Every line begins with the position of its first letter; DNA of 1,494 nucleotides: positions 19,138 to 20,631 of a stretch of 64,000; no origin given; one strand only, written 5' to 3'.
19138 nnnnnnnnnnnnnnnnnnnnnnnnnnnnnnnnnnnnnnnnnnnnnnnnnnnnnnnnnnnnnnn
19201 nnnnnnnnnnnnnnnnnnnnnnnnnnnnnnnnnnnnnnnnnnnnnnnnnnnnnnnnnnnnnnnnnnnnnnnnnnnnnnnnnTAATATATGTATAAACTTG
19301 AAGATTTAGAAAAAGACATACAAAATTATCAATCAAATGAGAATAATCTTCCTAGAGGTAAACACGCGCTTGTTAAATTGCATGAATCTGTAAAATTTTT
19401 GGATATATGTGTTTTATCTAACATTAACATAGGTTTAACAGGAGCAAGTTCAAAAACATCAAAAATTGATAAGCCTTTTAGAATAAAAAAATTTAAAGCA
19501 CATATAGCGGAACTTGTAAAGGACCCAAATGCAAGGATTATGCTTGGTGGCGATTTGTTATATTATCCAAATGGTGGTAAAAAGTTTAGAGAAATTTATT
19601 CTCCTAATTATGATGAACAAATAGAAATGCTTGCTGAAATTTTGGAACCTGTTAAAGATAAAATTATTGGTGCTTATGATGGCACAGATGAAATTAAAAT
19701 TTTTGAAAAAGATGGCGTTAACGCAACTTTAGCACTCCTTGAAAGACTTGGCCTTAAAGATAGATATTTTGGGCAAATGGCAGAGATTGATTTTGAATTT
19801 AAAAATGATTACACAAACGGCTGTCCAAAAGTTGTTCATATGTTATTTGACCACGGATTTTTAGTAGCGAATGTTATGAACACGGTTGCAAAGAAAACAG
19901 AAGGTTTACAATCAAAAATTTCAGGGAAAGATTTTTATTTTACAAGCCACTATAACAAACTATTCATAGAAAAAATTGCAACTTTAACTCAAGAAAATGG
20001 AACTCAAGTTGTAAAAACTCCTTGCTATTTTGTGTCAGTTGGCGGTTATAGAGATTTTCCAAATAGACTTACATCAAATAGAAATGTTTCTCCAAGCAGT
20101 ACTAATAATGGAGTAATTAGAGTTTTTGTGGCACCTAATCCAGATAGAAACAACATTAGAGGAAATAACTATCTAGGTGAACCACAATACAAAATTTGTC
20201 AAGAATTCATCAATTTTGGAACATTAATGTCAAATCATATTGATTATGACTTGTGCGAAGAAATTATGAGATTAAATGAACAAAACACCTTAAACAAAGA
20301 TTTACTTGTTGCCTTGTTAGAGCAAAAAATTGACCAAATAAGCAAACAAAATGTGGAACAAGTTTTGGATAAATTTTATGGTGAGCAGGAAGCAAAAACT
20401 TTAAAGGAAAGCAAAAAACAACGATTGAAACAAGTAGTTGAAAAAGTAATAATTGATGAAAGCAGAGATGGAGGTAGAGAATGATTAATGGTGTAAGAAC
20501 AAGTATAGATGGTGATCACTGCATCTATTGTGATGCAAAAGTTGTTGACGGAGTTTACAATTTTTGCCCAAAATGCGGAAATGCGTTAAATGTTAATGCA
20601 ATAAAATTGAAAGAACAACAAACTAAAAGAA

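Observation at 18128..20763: Compact operon: active metallophosphoesterase, pseudo-enzyme paralog and zinc-ribbon protein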

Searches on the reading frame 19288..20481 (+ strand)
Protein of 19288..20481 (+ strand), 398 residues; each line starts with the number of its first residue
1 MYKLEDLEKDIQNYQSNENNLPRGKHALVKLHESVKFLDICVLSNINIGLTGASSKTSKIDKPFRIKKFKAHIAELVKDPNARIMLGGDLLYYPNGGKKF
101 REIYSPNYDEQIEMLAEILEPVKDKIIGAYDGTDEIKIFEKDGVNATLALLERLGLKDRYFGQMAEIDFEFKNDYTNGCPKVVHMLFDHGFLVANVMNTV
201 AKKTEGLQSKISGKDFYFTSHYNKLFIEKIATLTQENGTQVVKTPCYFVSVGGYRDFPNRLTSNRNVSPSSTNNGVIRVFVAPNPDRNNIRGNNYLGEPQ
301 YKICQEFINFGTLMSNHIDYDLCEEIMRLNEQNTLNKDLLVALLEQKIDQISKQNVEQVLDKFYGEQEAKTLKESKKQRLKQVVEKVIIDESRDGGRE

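Call 3: search_protein_families(library=pfam, proteins=[window:19288-20481:+], max_evalue=1)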
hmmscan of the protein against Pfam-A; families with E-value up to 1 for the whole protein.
window:19288-20481:+ (398 aa): 5 families
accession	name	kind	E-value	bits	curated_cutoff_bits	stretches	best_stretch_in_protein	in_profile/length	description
PF16828.10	GAGBD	-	0.02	15.6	27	1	346-388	103-145/152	GAG-binding domain on surface antigen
PF15558.11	DUF4659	-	0.045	13.2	27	1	329-386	245-302/374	Domain of unknown function (DUF4659)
PF14842.11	FliG_N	-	0.12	13.4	25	1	347-388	41-83/104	FliG N-terminal domain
PF22022.2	Phage_int_M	-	0.14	12.9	27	1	332-387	25-79/96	Phage integrase central domain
PF12203.13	HDAC4_Gln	-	0.57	10.8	25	1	321-378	9-66/91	Glutamine rich N terminal domain of histone deacetylase 4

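Call 4: search_protein_families(library=phrogs, proteins=[window:19288-20481:+], max_evalue=0.1)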
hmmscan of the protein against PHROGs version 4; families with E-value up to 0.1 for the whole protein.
window:19288-20481:+ (398 aa): 1 family
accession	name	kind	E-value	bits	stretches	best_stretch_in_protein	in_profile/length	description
phrog_7339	-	DNA, RNA and nucleotide metabolism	5.5e-12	46.6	1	66-231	47-207/263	DNA repair exonuclease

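Call 5: search_protein_families(library=ncbifam, proteins=[window:19288-20481:+], max_evalue=1)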
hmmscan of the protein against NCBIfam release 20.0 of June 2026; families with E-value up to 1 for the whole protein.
window:19288-20481:+ (398 aa): 1 family
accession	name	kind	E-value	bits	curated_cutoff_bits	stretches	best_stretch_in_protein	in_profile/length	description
NF011889.0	PRK15362.1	equivalog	0.0052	15.6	540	1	324-388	308-374/476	type III secretion system translocon protein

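Call 6: search_protein_families(library=padloc, proteins=[window:19288-20481:+], max_evalue=1)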
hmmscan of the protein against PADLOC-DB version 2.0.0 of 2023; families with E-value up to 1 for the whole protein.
window:19288-20481:+ (398 aa): 0 families

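Call 14: find_homologous_proteins(query=window:19288-20481:+)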
Query window:19288-20481:+ (398 aa): 61 proteins with E <= 0.001 among 4169 candidates.
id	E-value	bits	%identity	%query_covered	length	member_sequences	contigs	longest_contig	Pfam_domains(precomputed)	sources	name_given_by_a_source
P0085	1.3e-263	892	100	100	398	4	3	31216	-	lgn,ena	-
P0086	1.1e-217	741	81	100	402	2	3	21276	-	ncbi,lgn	-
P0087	3.9e-216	736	80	100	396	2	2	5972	-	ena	-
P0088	1.5e-207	707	77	100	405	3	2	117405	-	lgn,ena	-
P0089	4.8e-206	703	77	100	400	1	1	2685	-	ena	-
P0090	2.8e-202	690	75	100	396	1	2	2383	-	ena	-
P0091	8.3e-201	685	75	100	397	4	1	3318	-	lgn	-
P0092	4.0e-199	680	75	100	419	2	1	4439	-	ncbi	-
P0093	5.5e-199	679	74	100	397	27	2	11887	-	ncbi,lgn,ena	-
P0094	1.2e-198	678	75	100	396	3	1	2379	-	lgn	-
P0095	1.9e-197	674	73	100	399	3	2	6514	-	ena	-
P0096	3.9e-195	667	73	100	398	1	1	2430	-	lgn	-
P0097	1.3e-191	655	72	100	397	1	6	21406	-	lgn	-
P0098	1.1e-190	652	71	100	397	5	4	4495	-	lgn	-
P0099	3.4e-186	637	71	100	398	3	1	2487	-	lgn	-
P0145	4.2e-7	48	31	39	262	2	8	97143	PF00149.34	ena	-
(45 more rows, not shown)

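Call 18: find_encoding_contigs(protein=P0145, flank=10000, max_places=2)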
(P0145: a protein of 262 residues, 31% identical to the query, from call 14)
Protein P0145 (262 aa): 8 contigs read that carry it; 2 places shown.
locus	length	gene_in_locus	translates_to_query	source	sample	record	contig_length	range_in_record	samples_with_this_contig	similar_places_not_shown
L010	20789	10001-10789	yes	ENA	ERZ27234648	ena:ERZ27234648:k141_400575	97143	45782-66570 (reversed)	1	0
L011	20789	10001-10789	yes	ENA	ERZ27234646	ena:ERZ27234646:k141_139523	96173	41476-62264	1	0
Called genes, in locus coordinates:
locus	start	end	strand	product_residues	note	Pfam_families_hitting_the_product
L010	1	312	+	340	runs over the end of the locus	-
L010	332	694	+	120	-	PF09682:Phage_holin_6_1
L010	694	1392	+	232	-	PF01551:Peptidase_M23, PF08239:SH3_3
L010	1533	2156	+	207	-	PF00574:CLP_protease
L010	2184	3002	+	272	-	PF02562:PhoH, PF13604:AAA_30 (weak)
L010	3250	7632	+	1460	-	PF23991:DUF7310 (faint)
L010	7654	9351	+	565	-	PF13306:LRR_5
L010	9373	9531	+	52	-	-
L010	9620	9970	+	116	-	-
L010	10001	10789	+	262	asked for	PF00149:Metallophos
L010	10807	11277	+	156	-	-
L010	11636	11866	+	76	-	-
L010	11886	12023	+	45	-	-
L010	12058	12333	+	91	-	-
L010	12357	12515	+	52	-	-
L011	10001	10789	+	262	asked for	PF00149:Metallophos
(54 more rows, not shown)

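Call 22: find_related_loci(query=A2, collection=genome_contigs, flank=6000)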
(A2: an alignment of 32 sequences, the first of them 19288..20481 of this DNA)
Query A2 (398 aa) in genome_contigs; peptide patterns used: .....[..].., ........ (x = any residue, [..] = any of these).
92 stretches matched a pattern; 14 encode a relative of the query (tblastn E <= 1e-3); 14 distinct loci.
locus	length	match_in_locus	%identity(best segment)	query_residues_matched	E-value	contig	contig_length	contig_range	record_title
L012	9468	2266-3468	81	1-398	0e+0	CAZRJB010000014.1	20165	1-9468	MAG TPA_asm: uncultured Lachnospiraceae bacterium isolate SRP313737_co1_95 genome assembly, contig: NODE_4163_length_201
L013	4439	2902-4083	75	2-398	0e+0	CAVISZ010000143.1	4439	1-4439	uncultured Eubacteriales bacterium isolate H07681-L1_cleanbin_000057 genome assembly, contig: Spades_H07681-L1_contig_11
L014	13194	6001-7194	74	1-398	0e+0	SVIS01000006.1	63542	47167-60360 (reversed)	MAG: Clostridiales bacterium isolate SIG415 NODE_11113_length_63542_cov_3.559095, whole genome shotgun sequence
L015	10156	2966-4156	74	1-398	0e+0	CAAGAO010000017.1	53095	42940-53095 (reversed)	MAG TPA_asm: Clostridia bacterium, isolate HGM11346, WGS project CAAGAO010000000 data, contig: SRS476020_85_k119_76146,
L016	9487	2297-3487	67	2-398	0e+0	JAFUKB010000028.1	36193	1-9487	MAG: Clostridia bacterium isolate RGIG4566 Roe_deer_Rectum-2__c330114, whole genome shotgun sequence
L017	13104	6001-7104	68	1-369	2e-176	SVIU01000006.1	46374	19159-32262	MAG: Clostridiales bacterium isolate SIG417 NODE_17744_length_46374_cov_1.673081, whole genome shotgun sequence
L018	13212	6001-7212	59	1-398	8e-166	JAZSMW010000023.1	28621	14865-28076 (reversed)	MAG: Clostridia bacterium isolate T1900044552_TS20190018.MAGScoT_cleanbin_000046 SGB_256_k141_656800, whole genome shotg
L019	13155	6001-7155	63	4-384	2e-165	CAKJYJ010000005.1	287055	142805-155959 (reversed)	Clostridiales bacterium isolate MAG-R039 genome assembly, contig: k141_4562, whole genome shotgun sequence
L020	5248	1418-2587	59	2-389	4e-163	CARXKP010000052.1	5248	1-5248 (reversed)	MAG TPA_asm: uncultured Eubacteriales bacterium isolate MGBC157798 genome assembly, contig: MGBC157798.52, whole genome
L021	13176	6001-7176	58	2-391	4e-155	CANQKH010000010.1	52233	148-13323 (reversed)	MAG: uncultured Clostridia bacterium isolate Lapin-030__bin96 genome assembly, contig: Lapin-030__NODE_937_length_52233_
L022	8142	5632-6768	58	2-377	4e-155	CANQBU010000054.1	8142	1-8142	MAG: uncultured Clostridia bacterium isolate Lapin-002__bin27 genome assembly, contig: Lapin-002__NODE_11747_length_8142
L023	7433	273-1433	57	2-386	1e-154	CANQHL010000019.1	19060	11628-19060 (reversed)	MAG: uncultured Clostridia bacterium isolate Lapin-030__bin48 genome assembly, contig: Lapin-030__NODE_4018_length_19060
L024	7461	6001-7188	58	4-396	1e-153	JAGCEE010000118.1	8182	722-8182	MAG: Clostridia bacterium isolate RGIG9710 Yak_Omasum-3__c588085, whole genome shotgun sequence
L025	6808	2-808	77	129-398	5e-137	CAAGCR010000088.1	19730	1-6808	MAG TPA_asm: Clostridia bacterium, isolate HGM11367, WGS project CAAGCR010000000 data, contig: SRS476120_20_k119_255893,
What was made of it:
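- Tried and rejected: GTDB record titles say only uncultured Clostridia, Clostridiales, Eubacteriales or Lachnospiraceae MAGs (call 22).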

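Call 37: predict_structure(alignment_id=A4)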
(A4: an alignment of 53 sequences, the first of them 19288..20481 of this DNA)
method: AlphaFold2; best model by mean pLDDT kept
length: 398 residues; sequences in the alignment: 53
mean_pLDDT: 82.2   pTM: 0.72
mean pLDDT of the five models: 82.2, 81.7, 80.1, 79.5, 79.4
residues with pLDDT >= 90: 173; 70-90: 148; 50-70: 56; < 50: 21
segments of 3 or more residues with pLDDT < 50: 380-398
pLDDT, mean of each block of 10 residues (from residue 1): 89 83 94 94 92 73 86 94 95 91 94 98 98 94 96 98 96 93 92 56 63 87 81 76 85 69 52 84 82 72 89 63 77 88 89 88 80 66 42 43
secondary structure, 60 per line:
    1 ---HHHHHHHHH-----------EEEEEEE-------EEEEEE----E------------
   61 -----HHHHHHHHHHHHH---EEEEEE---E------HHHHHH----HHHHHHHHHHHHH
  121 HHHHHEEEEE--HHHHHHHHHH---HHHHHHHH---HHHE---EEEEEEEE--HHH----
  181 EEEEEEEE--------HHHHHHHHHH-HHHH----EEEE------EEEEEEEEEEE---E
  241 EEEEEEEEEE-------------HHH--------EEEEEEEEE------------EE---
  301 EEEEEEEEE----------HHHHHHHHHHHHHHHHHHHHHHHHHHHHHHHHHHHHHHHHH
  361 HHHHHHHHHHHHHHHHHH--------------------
elements in order: H4-12 E24-30 E38-43 H66-78 E82-87 H98-103 H108-125 E126-130 H133-142 H146-153 E164-171 E181-188 H197-206 H208-211 E216-219 E226-236 E240-250 E275-283 E301-309 H320-378
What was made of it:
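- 19288..20484 (+): P2, the pseudo-metallophosphoesterase paralogue (398 aa). MPE fold, 5 of 8 ligand positions substituted, a 12-residue basic insertion after motif I, and a 59-residue C-terminal helix (320-378). AF2 pLDDT 82 (call 37).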

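Call 39: fold_search(model_id=the predicted structure, library=pdb)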
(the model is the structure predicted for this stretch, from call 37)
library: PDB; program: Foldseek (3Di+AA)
matches with E <= 10: 902; with E <= 0.001: 51
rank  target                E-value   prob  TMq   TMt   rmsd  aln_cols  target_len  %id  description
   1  2zo9_B                1.1e-05  1.00  0.29  0.40  10.0       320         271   12  Malonate-bound structure of the glycerophosphodiesterase from Enterobacter aerogenes (GpdQ) and characterization of th (released 2008-10-07)
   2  8ttd_A                1.2e-05  1.00  0.28  0.54   9.9       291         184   11  Structure of VPS29 complexed with Fam21A repeat 21 (1328-1341) (released 2024-08-21)
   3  8ese_Z                1.3e-05  1.00  0.28  0.54  12.2       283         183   11  Crystal structure of human Vps29 bound to a peptide from Vps35L (released 2023-05-24)
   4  9a6c_B                1.7e-05  1.00  0.29  0.24  14.3       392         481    9  Integrative model of YYDD-YYDB by crosslinking MS and deep learning (released 2024-09-18)
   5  1qfc                  1.8e-05  1.00  0.33  0.43   8.3       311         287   13  STRUCTURE OF RAT PURPLE ACID PHOSPHATASE (released 2000-04-10)
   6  2dxl_A                2.3e-05  1.00  0.30  0.41   9.5       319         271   11  Glycerophosphodiesterase from Enterobacter aerogenes (released 2007-05-22)
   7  6xs7_A                2.4e-05  1.00  0.28  0.54  11.9       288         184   11  Crystal structure of human Vps29 complexed with RaPID-derived cyclic peptide RT-D2 (released 2021-07-14)
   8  6xsa_A                3.2e-05  1.00  0.26  0.51  12.7       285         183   11  Crystal structure of human Vps29 complexed with RaPID-derived cyclic peptide RT-L2 (released 2021-07-14)
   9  3d03_A                3.2e-05  1.00  0.28  0.38   9.9       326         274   11  1.9A structure of Glycerophoshphodiesterase (GpdQ) from Enterobacter aerogenes (released 2008-10-14)
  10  5wyh_A                4.4e-05  1.00  0.26  0.51  12.8       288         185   11  Crystal structure of RidL(1-200) complexed with VPS29 (released 2018-01-24)
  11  4nzv_B                4.4e-05  1.00  0.34  0.41   8.4       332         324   14  DNA Double-Strand Break Repair Pathway Choice Is Directed by Distinct MRE11 Nuclease Activities (released 2014-01-08)
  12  3thn                  4.4e-05  1.00  0.30  0.37   9.3       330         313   13  Crystal structure of Mre11 core with manganese (released 2011-10-12)
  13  3psn_A                4.6e-05  1.00  0.27  0.53  12.8       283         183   12  Crystal structure of mouse VPS29 complexed with Mn2+ (released 2010-12-15)
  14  8sym_B                5.6e-05  1.00  0.28  0.55  11.5       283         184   12  Human VPS29/VPS35L Complex (Locally refined map) (released 2023-11-01)
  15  5xcj_B                5.6e-05  1.00  0.26  0.50  13.0       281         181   12  Crystal structure of Vps29 single mutant (D62A) from Entamoeba histolytica (released 2017-10-18)
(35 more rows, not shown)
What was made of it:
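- On Calcineurin-like metallophosphoesterase superfamily - P2: AF2 pLDDT 82 and Foldseek MPE hits (calls 37, 39).
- Closest known: Vps29 and other MPE-fold pseudo-enzymes. Same: Vps29 is among the top fold hits for P2 (call 39).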

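Call 41: search_solved_structures(query=A2, max_evalue=1)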
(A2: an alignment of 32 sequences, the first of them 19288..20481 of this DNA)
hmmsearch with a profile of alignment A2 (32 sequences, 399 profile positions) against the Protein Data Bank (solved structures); distinct sequences matched with E-value up to 1: 0.

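Call 45: find_related_loci(query=A2, collection=viral_contigs, flank=6000)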
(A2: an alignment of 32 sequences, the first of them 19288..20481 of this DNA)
Query A2 (398 aa) in viral_contigs; peptide patterns used: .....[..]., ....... (x = any residue, [..] = any of these).
60 stretches matched a pattern, but none encodes a relative of the query by tblastn (E <= 1e-3).

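Call 54: search_protein_representatives(alignment_id=A2)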
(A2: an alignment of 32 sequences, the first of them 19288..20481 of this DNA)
Query: 32 sequences, 399 profile positions. Proteins with E-value up to 0.001 (for the whole library): 304; up to 1e-10: 32; up to 1e-30: 9. The best 150 are listed.
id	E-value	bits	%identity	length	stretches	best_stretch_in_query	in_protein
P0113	1.9e-205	699.1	-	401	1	1-394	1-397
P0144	3.4e-103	362.4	-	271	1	164-355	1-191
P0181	4.5e-81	289.6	-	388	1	2-375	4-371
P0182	1.2e-69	252.0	-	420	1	4-386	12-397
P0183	1.7e-65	238.3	-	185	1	2-138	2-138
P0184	5.8e-54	200.3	-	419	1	10-372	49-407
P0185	3.5e-40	154.9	-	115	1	2-95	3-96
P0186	3.3e-37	145.1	-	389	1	27-381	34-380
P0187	4.6e-32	128.2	-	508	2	118-384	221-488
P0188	8.6e-29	117.4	-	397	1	65-378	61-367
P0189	1.4e-28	116.7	-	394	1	4-375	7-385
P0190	7.2e-28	114.4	-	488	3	107-286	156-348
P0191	3.1e-27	112.3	-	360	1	11-364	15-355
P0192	1.9e-23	99.8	-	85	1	1-78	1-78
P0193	1.6e-22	96.8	-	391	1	8-370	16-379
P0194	8.1e-21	91.2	-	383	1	60-381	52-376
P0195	8.9e-21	91.0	-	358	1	61-349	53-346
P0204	1.6e-11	60.6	-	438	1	20-262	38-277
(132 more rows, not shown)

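Call 56: find_encoding_contigs(protein=P0181, flank=8000, max_places=3)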
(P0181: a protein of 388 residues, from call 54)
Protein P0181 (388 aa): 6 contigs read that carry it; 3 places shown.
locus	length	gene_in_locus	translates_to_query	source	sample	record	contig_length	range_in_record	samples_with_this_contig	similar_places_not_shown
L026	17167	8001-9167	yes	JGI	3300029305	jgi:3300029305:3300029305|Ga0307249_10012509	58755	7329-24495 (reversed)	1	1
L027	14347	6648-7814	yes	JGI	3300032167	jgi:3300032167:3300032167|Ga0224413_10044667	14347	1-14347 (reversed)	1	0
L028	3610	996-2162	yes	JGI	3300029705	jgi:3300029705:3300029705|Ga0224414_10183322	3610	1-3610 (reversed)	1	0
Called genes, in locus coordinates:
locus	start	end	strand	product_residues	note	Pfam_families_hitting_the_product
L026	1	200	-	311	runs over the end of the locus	-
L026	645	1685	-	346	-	-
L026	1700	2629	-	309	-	-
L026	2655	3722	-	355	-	-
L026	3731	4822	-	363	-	-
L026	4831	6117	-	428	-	-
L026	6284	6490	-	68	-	-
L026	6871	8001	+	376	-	-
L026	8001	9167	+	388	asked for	-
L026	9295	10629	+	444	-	PF01171:ATP_bind_3, PF11734:TilS_C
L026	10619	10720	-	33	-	-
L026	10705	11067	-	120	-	PF01648:ACPS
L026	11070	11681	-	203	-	PF27462:RecX_N, PF21982:RecX_HTH1, PF02631:RecX_HTH2 (faint), PF21981:RecX_HTH3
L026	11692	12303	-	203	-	PF01205:Impact_N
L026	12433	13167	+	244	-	-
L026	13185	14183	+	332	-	PF14057:GGGtGRT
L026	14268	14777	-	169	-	PF13302:Acetyltransf_3, PF00583:Acetyltransf_1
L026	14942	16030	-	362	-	PF02540:NAD_synthase (weak), PF03054:tRNA_Me_trans, PF06508:QueC (weak), PF20259:tRNA_Me_trans_M, PF20258:tRNA_Me_trans_C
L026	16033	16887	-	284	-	-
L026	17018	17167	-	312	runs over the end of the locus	PF01116:F_bP_aldolase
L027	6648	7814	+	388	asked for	-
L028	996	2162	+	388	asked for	-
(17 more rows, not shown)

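Call 57: find_encoding_contigs(protein=P0195, flank=8000, max_places=3)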
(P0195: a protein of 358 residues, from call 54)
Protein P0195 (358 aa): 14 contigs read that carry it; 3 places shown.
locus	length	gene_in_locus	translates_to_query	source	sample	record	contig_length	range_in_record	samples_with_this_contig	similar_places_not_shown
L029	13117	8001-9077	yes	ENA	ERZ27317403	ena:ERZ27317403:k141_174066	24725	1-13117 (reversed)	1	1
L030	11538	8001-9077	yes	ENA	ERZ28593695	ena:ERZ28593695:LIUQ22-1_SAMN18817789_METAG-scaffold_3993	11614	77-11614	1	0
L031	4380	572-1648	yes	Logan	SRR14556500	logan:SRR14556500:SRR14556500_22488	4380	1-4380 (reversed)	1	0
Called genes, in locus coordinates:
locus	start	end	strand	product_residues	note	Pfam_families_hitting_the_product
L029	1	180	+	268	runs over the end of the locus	-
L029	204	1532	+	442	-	PF13385:Laminin_G_3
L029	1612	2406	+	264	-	PF02811:PHP (weak), PF13263:PHP_C (faint)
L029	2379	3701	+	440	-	PF01336:tRNA_anti-codon (weak), PF00152:tRNA-synt_2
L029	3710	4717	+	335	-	PF00710:Asparaginase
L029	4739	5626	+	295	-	-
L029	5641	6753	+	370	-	PF09511:RNA_lig_T4_1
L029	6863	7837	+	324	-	-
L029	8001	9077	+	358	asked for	PF00149:Metallophos (weak)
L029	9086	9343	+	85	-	-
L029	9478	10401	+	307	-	-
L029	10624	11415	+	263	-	PF00753:Lactamase_B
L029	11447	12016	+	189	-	PF13302:Acetyltransf_3, PF00583:Acetyltransf_1 (weak)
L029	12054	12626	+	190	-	PF01121:CoaE, PF13189:Cytidylate_kin2 (weak), PF13238:AAA_18 (weak), PF13671:AAA_33 (faint)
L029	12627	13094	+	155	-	PF01467:CTP_transf_like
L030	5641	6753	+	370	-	PF09511:RNA_lig_T4_1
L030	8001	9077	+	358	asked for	PF00149:Metallophos (weak)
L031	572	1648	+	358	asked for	PF00149:Metallophos (weak)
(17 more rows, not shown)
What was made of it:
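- In L029 the single-MPE-plus-ribbon form lies two genes downstream of a T4 Rnl1-like RNA ligase (PF09511) and near a class IIb aminoacyl-tRNA synthetase (call 57).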

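Call 60: find_encoding_contigs(protein=P0182, flank=6000, max_places=2)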
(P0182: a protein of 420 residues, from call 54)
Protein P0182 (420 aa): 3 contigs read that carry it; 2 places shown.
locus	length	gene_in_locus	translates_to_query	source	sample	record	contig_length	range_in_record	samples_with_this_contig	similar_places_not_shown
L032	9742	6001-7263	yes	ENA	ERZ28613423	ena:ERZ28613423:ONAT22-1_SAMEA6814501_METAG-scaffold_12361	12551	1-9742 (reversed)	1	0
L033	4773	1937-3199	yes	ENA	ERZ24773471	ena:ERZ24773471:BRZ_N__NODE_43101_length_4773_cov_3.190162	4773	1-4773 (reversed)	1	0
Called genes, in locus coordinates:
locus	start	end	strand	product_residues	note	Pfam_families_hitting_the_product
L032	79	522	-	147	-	PF01281:Ribosomal_L9_N, PF03948:Ribosomal_L9_C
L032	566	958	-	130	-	-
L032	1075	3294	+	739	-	PF23139:OB_YrrC, PF14520:HHH_5 (weak), PF14490:HHH_RecD2, PF05970:PIF1 (weak), PF13245:AAA_19, PF13604:AAA_30, PF18335:SH3_13, PF13538:UvrD_C_2, +3 more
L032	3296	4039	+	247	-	PF18912:DZR_2, PF00156:Pribosyltran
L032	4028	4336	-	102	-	PF07561:DUF1540 (faint)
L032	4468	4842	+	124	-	-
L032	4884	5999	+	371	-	-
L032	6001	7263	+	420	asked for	-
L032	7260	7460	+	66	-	-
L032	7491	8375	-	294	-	PF00849:PseudoU_synth_2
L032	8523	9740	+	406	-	?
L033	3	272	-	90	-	?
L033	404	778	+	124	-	-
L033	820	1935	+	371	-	-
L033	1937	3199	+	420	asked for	-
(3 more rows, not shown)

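Call 61: find_encoding_contigs(protein=P0186, flank=6000, max_places=2)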
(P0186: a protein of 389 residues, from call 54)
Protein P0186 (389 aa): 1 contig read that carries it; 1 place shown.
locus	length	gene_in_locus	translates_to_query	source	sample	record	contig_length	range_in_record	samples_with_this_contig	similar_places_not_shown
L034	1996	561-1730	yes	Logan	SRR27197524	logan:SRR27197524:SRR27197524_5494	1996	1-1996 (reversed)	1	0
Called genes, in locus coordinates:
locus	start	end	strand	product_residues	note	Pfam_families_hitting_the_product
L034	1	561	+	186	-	?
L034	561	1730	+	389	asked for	-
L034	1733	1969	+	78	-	PF12773:DZR (weak), PF13240:Zn_Ribbon_1 (weak)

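Call 62: find_encoding_contigs(protein=P0189, flank=6000, max_places=2)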
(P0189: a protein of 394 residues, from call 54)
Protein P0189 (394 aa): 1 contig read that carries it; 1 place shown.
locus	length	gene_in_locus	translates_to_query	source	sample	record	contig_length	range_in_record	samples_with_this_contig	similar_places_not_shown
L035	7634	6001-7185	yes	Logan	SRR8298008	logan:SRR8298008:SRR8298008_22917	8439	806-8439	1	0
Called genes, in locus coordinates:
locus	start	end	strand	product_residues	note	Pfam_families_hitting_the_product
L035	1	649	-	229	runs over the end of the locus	PF07947:YhhN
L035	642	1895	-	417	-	PF02646:RmuC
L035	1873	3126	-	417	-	PF01743:PolyA_pol, PF12627:PolyA_pol_RNAbd (faint), PF13735:tRNA_NucTran2_2 (weak)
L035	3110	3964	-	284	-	PF02645:DegV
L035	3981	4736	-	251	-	PF10502:Peptidase_S26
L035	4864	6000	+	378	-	-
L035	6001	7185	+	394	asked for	-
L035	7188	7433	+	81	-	-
